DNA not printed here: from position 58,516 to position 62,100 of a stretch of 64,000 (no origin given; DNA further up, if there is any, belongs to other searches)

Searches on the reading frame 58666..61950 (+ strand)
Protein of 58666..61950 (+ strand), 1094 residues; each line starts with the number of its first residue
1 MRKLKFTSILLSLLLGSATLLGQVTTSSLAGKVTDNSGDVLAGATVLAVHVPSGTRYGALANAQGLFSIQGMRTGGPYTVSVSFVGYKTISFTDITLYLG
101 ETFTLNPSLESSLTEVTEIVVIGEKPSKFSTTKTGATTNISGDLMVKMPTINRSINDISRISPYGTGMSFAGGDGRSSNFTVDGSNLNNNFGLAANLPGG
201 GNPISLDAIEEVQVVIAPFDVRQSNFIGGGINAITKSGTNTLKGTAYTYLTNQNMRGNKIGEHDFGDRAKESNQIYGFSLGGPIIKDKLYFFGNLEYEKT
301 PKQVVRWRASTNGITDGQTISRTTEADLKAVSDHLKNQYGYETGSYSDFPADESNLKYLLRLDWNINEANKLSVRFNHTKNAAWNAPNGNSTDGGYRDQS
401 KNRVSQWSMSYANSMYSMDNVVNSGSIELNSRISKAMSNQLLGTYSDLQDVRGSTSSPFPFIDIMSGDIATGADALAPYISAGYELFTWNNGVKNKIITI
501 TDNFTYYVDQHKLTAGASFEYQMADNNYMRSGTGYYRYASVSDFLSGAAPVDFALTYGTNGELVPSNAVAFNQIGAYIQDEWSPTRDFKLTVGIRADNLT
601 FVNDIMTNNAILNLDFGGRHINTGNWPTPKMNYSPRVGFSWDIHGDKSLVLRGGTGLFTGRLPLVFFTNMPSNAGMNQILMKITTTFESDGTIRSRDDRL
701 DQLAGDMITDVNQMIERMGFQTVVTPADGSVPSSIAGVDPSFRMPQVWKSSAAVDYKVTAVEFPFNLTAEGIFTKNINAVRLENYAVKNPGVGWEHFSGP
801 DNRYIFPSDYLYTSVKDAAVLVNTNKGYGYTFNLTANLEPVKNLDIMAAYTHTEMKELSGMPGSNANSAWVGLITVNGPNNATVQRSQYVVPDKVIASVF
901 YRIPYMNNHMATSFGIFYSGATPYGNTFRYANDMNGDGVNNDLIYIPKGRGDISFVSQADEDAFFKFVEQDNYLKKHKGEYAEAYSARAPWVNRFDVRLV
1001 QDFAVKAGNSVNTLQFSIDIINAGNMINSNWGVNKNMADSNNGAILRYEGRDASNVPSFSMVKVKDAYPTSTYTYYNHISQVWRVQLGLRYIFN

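Call 35: search_protein_families(library=pfam, proteins=[window:58666-61950:+], max_evalue=0.00001)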
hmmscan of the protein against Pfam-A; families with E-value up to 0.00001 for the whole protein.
window:58666-61950:+ (1094 aa): 3 families
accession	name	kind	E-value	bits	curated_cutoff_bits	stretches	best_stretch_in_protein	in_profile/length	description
PF25183.1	OMP_b-brl_4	-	6.9e-46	157.5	30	1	234-1045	1-827/838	Outer membrane beta barrel domain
PF13620.12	CarboxypepD_reg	-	9.4e-18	64.8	32.3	1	28-109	1-81/82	Carboxypeptidase regulatory-like domain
PF13715.12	CarbopepD_reg_2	-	5.9e-10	39.5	32.2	1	30-121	2-88/88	CarboxypepD_reg-like domain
